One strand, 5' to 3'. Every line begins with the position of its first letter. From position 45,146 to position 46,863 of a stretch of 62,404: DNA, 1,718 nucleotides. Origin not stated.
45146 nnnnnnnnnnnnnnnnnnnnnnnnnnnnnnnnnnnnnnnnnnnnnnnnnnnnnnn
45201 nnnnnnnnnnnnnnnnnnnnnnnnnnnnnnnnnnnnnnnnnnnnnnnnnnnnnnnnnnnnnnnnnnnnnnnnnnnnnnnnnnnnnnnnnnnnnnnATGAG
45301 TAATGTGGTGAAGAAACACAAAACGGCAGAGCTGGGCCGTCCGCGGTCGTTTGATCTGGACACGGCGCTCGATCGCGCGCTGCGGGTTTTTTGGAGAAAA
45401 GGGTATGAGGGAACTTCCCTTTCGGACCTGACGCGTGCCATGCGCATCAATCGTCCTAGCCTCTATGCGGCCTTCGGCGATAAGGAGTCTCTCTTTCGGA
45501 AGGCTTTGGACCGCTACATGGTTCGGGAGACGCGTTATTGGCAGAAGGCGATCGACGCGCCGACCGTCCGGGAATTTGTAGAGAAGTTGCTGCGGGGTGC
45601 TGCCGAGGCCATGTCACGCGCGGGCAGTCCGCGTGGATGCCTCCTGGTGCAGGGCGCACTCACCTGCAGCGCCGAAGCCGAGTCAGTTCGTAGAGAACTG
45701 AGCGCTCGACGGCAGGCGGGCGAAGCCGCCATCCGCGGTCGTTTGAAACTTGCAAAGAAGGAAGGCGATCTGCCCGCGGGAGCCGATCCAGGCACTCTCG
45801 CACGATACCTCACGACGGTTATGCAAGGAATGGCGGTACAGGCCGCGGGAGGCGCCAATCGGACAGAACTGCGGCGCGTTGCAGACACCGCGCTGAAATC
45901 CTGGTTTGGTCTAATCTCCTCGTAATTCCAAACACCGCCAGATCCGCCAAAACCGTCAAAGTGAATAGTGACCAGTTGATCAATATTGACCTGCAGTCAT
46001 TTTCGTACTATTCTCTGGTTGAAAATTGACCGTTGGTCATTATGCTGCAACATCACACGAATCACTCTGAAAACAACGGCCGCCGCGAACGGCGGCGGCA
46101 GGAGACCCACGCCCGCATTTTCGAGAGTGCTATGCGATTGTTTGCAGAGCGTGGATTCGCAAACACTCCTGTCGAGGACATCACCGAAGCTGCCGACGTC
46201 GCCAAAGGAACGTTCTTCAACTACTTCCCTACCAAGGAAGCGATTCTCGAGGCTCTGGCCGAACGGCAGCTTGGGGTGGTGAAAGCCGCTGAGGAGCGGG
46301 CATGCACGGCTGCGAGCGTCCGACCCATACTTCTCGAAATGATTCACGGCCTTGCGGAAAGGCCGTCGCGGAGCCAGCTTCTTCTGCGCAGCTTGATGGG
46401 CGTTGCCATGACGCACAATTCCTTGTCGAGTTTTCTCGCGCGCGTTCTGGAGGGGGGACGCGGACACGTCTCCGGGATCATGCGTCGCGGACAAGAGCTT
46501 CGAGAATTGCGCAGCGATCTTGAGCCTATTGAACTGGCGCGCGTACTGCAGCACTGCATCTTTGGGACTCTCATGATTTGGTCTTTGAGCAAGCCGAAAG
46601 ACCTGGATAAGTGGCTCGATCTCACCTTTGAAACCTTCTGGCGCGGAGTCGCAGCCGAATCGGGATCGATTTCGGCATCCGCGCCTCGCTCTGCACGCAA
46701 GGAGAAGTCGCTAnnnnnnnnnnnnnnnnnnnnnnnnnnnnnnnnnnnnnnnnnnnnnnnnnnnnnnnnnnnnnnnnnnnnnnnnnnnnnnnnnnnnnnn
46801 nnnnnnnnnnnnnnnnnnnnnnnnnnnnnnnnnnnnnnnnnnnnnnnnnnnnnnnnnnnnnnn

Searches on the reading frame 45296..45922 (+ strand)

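Call 83: search_protein_families(library=pfam, proteins=[window:45296-45922:+], max_evalue=0.00001)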
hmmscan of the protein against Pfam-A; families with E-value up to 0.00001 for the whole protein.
window:45296-45922:+ (209 aa): 2 families
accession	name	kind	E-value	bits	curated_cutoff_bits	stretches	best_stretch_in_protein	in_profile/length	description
PF00440.29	TetR_N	-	7.7e-13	48.4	24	1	25-68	2-45/47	Bacterial regulatory proteins, tetR family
PF16925.10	TetR_C_13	-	7.7e-10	39.6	27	1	96-195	6-105/109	Tetracyclin repressor-like, C-terminal domain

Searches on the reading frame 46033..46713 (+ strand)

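Call 83: search_protein_families(library=pfam, proteins=[window:46033-46713:+], max_evalue=0.00001)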
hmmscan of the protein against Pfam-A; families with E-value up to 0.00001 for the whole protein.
window:46033-46713:+ (227 aa): 1 family
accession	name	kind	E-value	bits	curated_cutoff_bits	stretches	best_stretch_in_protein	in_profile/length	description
PF00440.29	TetR_N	-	1.1e-16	60.8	24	1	29-75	1-47/47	Bacterial regulatory proteins, tetR family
